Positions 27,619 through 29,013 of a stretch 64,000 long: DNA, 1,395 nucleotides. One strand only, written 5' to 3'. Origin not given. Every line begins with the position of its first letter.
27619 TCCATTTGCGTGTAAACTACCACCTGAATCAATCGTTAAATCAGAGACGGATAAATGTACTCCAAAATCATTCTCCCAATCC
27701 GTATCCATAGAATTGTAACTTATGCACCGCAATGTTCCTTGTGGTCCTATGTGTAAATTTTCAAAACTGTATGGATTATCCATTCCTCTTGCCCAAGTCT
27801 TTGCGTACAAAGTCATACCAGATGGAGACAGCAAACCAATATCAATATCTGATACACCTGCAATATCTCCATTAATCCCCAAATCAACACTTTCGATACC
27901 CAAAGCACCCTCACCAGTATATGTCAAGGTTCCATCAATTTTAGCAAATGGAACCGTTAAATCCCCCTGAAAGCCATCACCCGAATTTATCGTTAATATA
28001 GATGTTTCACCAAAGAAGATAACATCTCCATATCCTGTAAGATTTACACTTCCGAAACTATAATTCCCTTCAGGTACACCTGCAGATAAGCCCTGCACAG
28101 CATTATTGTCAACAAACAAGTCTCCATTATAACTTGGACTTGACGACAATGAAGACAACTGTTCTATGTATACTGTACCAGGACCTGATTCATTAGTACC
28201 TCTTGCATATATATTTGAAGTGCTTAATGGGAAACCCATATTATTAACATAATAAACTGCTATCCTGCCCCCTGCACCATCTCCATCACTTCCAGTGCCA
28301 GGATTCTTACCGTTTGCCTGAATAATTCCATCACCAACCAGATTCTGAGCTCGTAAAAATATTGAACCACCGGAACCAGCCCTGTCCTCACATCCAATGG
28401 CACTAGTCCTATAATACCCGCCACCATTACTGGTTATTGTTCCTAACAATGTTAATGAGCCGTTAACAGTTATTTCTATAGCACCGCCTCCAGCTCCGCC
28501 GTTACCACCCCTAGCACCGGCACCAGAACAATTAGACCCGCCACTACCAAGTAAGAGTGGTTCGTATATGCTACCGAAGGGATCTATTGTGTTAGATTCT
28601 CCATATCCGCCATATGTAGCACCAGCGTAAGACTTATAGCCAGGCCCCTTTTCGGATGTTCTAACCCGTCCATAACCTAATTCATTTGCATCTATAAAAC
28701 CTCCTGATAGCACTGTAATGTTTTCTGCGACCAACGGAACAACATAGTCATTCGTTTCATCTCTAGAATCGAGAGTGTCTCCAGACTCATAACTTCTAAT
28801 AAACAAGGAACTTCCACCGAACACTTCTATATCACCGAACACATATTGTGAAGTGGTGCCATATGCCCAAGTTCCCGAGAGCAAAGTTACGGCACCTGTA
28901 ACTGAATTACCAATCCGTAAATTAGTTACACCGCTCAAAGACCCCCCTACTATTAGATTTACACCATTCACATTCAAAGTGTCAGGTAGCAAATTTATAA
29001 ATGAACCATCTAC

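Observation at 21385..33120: An 11.7-kb single ORF encoding a 3911-aa protein with ~8 Pmp-like 'GGGAI' beta-helix repeat units plus LamG, Big and 4 FN3 domains.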

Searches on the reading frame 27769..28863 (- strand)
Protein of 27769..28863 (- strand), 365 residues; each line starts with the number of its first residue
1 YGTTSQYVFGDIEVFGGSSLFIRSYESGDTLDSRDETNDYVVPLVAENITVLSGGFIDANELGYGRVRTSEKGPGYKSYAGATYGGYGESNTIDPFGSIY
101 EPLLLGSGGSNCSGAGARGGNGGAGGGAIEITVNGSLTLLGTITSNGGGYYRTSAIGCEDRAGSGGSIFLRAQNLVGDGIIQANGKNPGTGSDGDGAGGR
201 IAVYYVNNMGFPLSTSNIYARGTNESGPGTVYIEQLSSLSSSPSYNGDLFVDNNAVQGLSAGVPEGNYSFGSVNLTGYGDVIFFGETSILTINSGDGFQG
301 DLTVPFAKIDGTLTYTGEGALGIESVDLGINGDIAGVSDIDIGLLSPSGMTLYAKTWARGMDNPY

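Call 15: search_protein_families(library=pfam, proteins=[window:27769-28863:-], max_evalue=10)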
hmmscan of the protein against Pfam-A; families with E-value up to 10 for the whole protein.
window:27769-28863:- (365 aa): 0 families

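Call 16: find_homologous_proteins(query=window:27769-28863:-, max_evalue=0.001)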
Query window:27769-28863:- (365 aa): 59 proteins with E <= 0.001 among 8000 candidates.
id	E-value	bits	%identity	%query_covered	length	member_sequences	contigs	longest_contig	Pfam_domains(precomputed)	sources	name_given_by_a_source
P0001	5.0e-20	90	33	62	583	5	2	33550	-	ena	-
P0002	4.2e-19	87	31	65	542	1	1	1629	-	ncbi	ncbi:MAG: hypothetical protein AAB360_03860, partial [Patescibacteria group bacterium]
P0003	9.5e-18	83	43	24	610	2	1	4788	-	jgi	jgi:hypothetical protein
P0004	4.8e-16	77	37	38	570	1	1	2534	-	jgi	jgi:hypothetical protein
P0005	7.7e-16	76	35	56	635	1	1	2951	-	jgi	-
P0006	4.3e-15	74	30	49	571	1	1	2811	-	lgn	-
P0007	8.5e-13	66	43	21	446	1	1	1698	-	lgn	-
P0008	1.9e-12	65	34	25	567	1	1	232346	-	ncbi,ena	-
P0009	2.2e-12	65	35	35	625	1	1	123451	-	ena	-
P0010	4.6e-11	61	38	46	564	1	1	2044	-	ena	-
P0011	7.5e-11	60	36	45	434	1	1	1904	-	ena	-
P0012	1.5e-10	59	47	22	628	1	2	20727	-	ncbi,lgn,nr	ncbi:hypothetical protein KKH27_01180 [bacterium]|nr:hypothetical protein [bacterium] MBU1984879.1 h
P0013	1.3e-9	56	42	46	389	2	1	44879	-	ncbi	-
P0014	3.4e-9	55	35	48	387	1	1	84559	-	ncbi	-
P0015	4.3e-9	54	40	25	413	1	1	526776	-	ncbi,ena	-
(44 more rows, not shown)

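Call 21: search_solved_structures(query=A1, max_evalue=1)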
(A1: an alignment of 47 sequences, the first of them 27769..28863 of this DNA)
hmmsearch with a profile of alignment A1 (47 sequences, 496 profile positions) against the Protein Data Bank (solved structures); distinct sequences matched with E-value up to 1: 2.
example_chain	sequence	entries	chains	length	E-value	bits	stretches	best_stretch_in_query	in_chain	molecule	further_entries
8wde_A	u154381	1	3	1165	0.56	12.2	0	198-322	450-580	Spike glycoprotein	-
6u7h_A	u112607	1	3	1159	0.7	11.9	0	198-322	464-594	spike glycoprotein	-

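Call 26: predict_structure(alignment_id=A1)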
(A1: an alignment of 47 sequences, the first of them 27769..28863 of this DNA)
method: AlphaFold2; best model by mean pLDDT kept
length: 365 residues; sequences in the alignment: 47
mean_pLDDT: 86.2   pTM: 0.90
mean pLDDT of the five models: 86.2, 85.3, 84.8, 84.4, 83.6
residues with pLDDT >= 90: 234; 70-90: 61; 50-70: 59; < 50: 11
segments of 3 or more residues with pLDDT < 50: 1-3, 358-365
pLDDT, mean of each block of 10 residues (from residue 1): 72 98 86 76 96 98 75 62 74 82 92 67 92 98 94 66 95 98 89 83 98 98 93 97 95 93 94 96 94 92 90 93 92 90 65 55 37
secondary structure, 60 per line:
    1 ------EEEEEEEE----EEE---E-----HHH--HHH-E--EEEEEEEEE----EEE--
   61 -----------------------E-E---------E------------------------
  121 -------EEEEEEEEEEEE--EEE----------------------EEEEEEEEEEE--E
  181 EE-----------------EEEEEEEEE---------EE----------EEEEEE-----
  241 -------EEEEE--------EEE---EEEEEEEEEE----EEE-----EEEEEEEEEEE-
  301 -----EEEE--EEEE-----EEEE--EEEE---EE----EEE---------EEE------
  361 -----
elements in order: E7-14 E19-21 E43-51 E56-58 E128-139 E142-144 E167-177 E180-182 E200-208 E230-235 E248-252 E261-263 E267-276 E281-283 E289-299 E306-309 E312-315 E321-324 E327-330 E340-342 E352-354

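Call 29: fold_search(model_id=the predicted structure, library=pdb)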
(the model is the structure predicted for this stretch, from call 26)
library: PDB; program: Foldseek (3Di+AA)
matches with E <= 10: 64; with E <= 0.001: 0
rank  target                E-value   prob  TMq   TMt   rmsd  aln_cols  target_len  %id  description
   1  4yzq_A                4.8e-01  0.10  0.16  0.25  16.7       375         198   11  C. bescii Family 3 pectate lyase double mutant K108A/Q111N in complex with trigalacturonic acid (released 2015-12-23)
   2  9fdy_C                5.0e-01  0.04  0.11  0.11  19.4       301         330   10  Betaglycan Orphan Domain (ratBGo) in complex with TGF-b1 and extracellular domain of TGFBRII (released 2025-03-12)
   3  4wa0                  5.3e-01  0.16  0.18  0.18  12.8       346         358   10  The structure of a possible adhesin C-terminal domain from Caldicellulosiruptor kronotskyensis (released 2015-03-04)
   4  4q1q_A                6.4e-01  0.06  0.17  0.20  15.8       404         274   13  Crystal structure of TibC-catalyzed hyper-glycosylated TibA55-350 fragment (released 2014-09-17)
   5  6n2c_B                7.0e-01  0.10  0.19  0.18  13.6       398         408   11  The Crystal Structure of Caldicellulosiruptor hydrothermalis Tapirin C-terminal domain (released 2018-12-19)
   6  3t9g_B                7.0e-01  0.09  0.16  0.25  17.0       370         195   10  The crystal structure of family 3 pectate lyase from Caldicellulosiruptor bescii (released 2012-05-09)
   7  6n2b_B                1.2e+00  0.25  0.26  0.27  10.8       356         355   10  The Crystal Structure of Caldicellulosiruptor kristjanssonii Tapirin C-terminal domain (released 2018-12-19)
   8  2pyh_B                1.2e+00  0.06  0.23  0.22  15.5       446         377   12  Azotobacter vinelandii Mannuronan C-5 epimerase AlgE4 A-module complexed with mannuronan trisaccharide (released 2008-05-27)
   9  5awf_A                1.3e+00  0.02  0.11  0.10  17.4       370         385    6  Crystal structure of SufB-SufC-SufD complex from Escherichia coli (released 2015-11-11)
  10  4z06_B                1.4e+00  0.07  0.16  0.26  16.6       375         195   11  C. bescii Family 3 pectate lyase double mutant K108A/R133A in complex with ALPHA-D-GALACTOPYRANURONIC ACID (released 2015-12-23)
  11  1bhe                  1.7e+00  0.04  0.21  0.21  17.4       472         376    8  POLYGALACTURONASE FROM ERWINIA CAROTOVORA SSP. CAROTOVORA (released 1998-11-11)
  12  4yzq_B                1.8e+00  0.06  0.16  0.25  16.8       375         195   11  C. bescii Family 3 pectate lyase double mutant K108A/Q111N in complex with trigalacturonic acid (released 2015-12-23)
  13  4z05_A                2.3e+00  0.07  0.17  0.25  14.3       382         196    9  C. bescii Family 3 pectate lyase mutant E84A (released 2015-12-23)
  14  5uyt_B                2.3e+00  0.01  0.15  0.13  23.1       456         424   10  Crystal structure of ice binding protein from an Antarctic bacterium Flavobacteriaceae (released 2017-10-25)
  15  1tsp                  2.6e+00  0.02  0.17  0.14  19.1       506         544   10  CRYSTAL STRUCTURE OF P22 TAILSPIKE PROTEIN: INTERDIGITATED SUBUNITS IN A THERMOSTABLE TRIMER (released 1995-09-15)
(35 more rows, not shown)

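Call 34: search_protein_families(library=ncbifam, proteins=[window:27769-28863:-], max_evalue=10)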
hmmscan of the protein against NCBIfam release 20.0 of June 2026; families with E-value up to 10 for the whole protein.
window:27769-28863:- (365 aa): 2 families
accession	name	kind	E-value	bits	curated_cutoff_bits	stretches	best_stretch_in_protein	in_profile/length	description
NF047640.1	gliding_AgmC_N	equivalog_domain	0.00027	20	275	1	144-208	291-360/412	adventurous gliding motility protein AgmC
NF007260.0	PRK09710.1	equivalog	0.079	13.6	113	1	148-167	23-42/64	type I toxin-antitoxin system endodeoxyribonuclease toxin RalR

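Call 44: find_related_loci(query=A3, collection=genome_contigs, flank=10000)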
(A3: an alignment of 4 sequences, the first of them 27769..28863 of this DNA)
Query A3 (365 aa) in genome_contigs; peptide patterns used: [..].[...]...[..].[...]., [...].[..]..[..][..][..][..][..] (x = any residue, [..] = any of these).
599 stretches matched a pattern (row limit reached: there are more); 197 encode a relative of the query (tblastn E <= 1e-3); the best 80 are kept; 76 distinct loci.
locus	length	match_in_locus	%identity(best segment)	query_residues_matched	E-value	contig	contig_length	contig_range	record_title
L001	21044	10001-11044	42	1-365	6e-59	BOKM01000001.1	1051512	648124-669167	Patescibacteria group bacterium BroJett019 DNA, sequence1, whole genome shotgun sequence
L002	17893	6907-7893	41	7-357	1e-56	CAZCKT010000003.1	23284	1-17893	MAG TPA_asm: uncultured Candidatus Saccharibacteria bacterium isolate SRP298887_co1_119 genome assembly, contig: NODE_19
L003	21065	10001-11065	38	1-365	1e-53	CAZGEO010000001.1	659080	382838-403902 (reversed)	MAG TPA_asm: uncultured Candidatus Saccharibacteria bacterium isolate binchicken_co37_83 genome assembly, contig: NODE_2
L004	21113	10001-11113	39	7-359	2e-52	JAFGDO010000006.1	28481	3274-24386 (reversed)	MAG: Candidatus Dojkabacteria bacterium isolate Zod_Metabat.1179 k87_2225499, whole genome shotgun sequence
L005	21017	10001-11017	39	5-365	2e-49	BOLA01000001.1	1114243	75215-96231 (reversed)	Patescibacteria group bacterium BroJett037 DNA, sequence1, whole genome shotgun sequence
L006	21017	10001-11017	38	5-365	1e-48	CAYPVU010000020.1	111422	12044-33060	MAG TPA_asm: uncultured Candidatus Saccharibacteria bacterium isolate binchicken_co23_219 genome assembly, contig: k141_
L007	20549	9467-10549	43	7-359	4e-59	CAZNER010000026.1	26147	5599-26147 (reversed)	MAG TPA_asm: uncultured Candidatus Saccharibacteria bacterium isolate binchicken_co334_336 genome assembly, contig: NODE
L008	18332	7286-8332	40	1-365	8e-53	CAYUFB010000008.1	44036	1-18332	MAG TPA_asm: uncultured Candidatus Saccharibacteria bacterium isolate SRP167436_co1_363 genome assembly, contig: NODE_10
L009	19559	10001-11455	36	6-359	7e-39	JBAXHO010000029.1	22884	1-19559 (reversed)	MAG: bacterium isolate ELA325 MAG325_29, whole genome shotgun sequence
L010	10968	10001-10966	36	9-342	3e-37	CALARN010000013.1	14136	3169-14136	MAG TPA_asm: uncultured bacterium isolate SRR3330211_bin.134_CONCOCT_v1.1_MAG genome assembly, contig: ERZ724082.3413, w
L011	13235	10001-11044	32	1-365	1e-37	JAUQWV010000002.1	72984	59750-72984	MAG: Candidatus Dojkabacteria bacterium isolate BIN12 contig_71870, whole genome shotgun sequence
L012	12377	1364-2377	35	11-359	2e-38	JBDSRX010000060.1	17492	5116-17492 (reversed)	MAG: Candidatus Dojkabacteria bacterium isolate cluster1_bin.520 k127_12492833, whole genome shotgun sequence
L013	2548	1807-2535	37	12-264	8e-27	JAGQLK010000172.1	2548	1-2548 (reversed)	MAG: Candidatus Dojkabacteria bacterium isolate HKST-UBA14 NODE_172_length_2548_cov_2.491704, whole genome shotgun seque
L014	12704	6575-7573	31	12-359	8e-22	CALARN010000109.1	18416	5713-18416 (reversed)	MAG TPA_asm: uncultured bacterium isolate SRR3330211_bin.134_CONCOCT_v1.1_MAG genome assembly, contig: ERZ724082.2330, w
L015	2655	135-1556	36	42-246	3e-18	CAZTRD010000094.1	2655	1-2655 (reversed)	MAG TPA_asm: uncultured Candidatus Saccharibacteria bacterium isolate SRP178699_co1_515 genome assembly, contig: NODE_64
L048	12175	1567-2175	30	44-288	2e-10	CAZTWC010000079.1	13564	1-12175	MAG TPA_asm: uncultured Myxococcia bacterium isolate SRP200020_co3_330 genome assembly, contig: NODE_6426_length_13564_c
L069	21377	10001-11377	31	42-259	3e-9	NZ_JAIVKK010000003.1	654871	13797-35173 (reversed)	Microbulbifer aggregans strain SaN0-8 SaN0-8_ctg003, whole genome shotgun sequence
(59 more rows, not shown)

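Call 53: search_protein_representatives(alignment_id=A2)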
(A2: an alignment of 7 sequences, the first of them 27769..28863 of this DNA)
Query: 7 sequences, 347 profile positions. Proteins with E-value up to 0.001 (for the whole library): 11361; up to 1e-10: 8015; up to 1e-30: 3987. The best 150 are listed.
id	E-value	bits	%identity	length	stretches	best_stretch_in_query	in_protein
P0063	0.0e+00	2350.4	-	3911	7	3-347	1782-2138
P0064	0.0e+00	1484.2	-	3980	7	7-346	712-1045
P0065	0.0e+00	1467.8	-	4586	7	3-346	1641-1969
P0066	0.0e+00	1428.8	-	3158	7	9-337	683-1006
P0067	0.0e+00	1395.7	-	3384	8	4-347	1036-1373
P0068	0.0e+00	1386.2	-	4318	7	3-347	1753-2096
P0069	0.0e+00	1337.5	-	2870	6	9-347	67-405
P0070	0.0e+00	1307.9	-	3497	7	3-347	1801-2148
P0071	0.0e+00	1298.8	-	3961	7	2-347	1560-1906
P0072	0.0e+00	1293.0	-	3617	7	9-347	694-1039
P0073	0.0e+00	1275.0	-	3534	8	8-347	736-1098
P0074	0.0e+00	1247.7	-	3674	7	4-346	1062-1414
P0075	0.0e+00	1223.6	-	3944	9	2-347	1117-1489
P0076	0.0e+00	1185.8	-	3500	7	9-346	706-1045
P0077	0.0e+00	1151.2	-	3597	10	7-347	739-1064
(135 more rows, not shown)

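Call 54: list_cluster_members(proteins=[P0063, P0064, P0066, P0072])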
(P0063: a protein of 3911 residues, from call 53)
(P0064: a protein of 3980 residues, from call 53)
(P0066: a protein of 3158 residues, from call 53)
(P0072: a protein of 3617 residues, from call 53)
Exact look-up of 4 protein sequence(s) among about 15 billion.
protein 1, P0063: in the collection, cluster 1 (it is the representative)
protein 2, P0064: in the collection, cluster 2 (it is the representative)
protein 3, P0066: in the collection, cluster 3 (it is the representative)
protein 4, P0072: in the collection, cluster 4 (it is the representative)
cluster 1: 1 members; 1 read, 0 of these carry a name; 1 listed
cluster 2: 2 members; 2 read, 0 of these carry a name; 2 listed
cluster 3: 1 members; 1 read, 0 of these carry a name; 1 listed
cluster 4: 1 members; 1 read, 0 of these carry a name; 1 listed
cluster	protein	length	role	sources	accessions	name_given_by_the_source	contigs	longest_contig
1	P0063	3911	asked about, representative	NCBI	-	-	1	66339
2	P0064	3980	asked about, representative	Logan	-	-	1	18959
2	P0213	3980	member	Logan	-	-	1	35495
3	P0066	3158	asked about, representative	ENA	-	-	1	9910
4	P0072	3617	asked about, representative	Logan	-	-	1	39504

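Call 63: search_protein_families(library=ncbifam, proteins=[L048:1-9960:+, L069:5270-17269:+], max_evalue=0.01)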
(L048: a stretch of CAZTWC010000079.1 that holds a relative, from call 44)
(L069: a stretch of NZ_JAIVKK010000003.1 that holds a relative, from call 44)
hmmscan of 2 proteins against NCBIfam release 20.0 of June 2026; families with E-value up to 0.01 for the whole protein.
L048:1-9960:+ (3320 aa): 0 families

L069:5270-17269:+ (4000 aa): 7 families
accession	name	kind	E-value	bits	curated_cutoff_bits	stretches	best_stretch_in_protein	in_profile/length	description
NF058578.1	CPR_pilus_PamR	equivalog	3.3e-08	32.8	300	1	3412-3507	51-142/297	pilus system RbmA-like protein PamR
NF033510.3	Ca_tandemer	repeat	5e-08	33.2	50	1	2934-2991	29-96/96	Ca2+-stabilized repeat-containing adhesin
NF047446.1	barrel_OmpL47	domain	1.4e-06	28.6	40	0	2793-2819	42-68/68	OmpL47-type beta-barrel domain-containing protein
NF047640.1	gliding_AgmC_N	equivalog_domain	2.9e-05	23.2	275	1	170-259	302-397/412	adventurous gliding motility protein AgmC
NF047441.1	Lepto_OmpL47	equivalog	0.00013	21.7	250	0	2891-3005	113-235/336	multi-beta-barrel domain surface protein OmpL47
NF033707.1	T9SS_sortase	equivalog_domain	0.0061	14.2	420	0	3290-3409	857-988/1095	type IX secretion system sortase PorU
NF009896.0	PRK13356.1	equivalog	0.0064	15.6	262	0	2381-2435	163-215/287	branched-chain amino acid aminotransferase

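Call 64: fold_search(model_id=the predicted structure, library=viral)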
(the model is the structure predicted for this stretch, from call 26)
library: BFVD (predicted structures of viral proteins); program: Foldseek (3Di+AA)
matches with E <= 10: 165; with E <= 0.001: 0
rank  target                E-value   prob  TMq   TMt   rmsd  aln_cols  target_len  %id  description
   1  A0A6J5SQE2            3.9e-03  1.00  0.38  0.31  14.7       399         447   16  Uncharacterized protein [uncultured Caudovirales phage]
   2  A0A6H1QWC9            1.5e-02  1.00  0.35  0.28   8.2       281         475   16  Uncharacterized protein (Fragment) [Ostreococcus mediterraneus virus 2]
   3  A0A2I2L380            3.2e-02  0.80  0.27  0.21  12.6       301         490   18  Collagen-like protein [Orpheovirus IHUMI-LCC2]
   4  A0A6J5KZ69            4.3e-02  0.18  0.20  0.17  16.5       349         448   17  Uncharacterized protein [uncultured Caudovirales phage]
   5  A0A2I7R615            7.0e-02  0.06  0.15  0.08  21.0       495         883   14  (no name in the UniProt tables at hand)
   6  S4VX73                9.8e-02  0.44  0.25  0.23  14.0       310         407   17  Collagen triple helix domain containing protein [Pandoravirus dulcis]
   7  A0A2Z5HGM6            2.8e-01  0.16  0.18  0.25  12.6       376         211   11  (no name in the UniProt tables at hand)
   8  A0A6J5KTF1            3.0e-01  0.08  0.14  0.14  14.8       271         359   11  Uncharacterized protein [uncultured Caudovirales phage]
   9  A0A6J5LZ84            3.4e-01  0.10  0.17  0.10  16.3       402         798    8  Uncharacterized protein [uncultured Caudovirales phage]
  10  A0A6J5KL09            3.4e-01  0.04  0.15  0.09  19.1       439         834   13  Parallel beta-helix repeat [uncultured Caudovirales phage]
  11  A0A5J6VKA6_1          4.4e-01  0.08  0.18  0.08  15.2       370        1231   12  Uncharacterized protein (Fragment) [Megaviridae environmental sample]
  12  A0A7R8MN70            4.4e-01  0.06  0.17  0.10  16.7       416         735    9  (no name in the UniProt tables at hand)
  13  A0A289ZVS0            5.1e-01  0.05  0.16  0.16  14.6       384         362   10  Uncharacterized protein [Serratia phage vB_SmaM_ 2050HW]
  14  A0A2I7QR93            5.3e-01  0.05  0.19  0.12  17.8       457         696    9  (no name in the UniProt tables at hand)
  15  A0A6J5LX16            7.1e-01  0.11  0.20  0.13  13.4       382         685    9  Uncharacterized protein [uncultured Caudovirales phage]
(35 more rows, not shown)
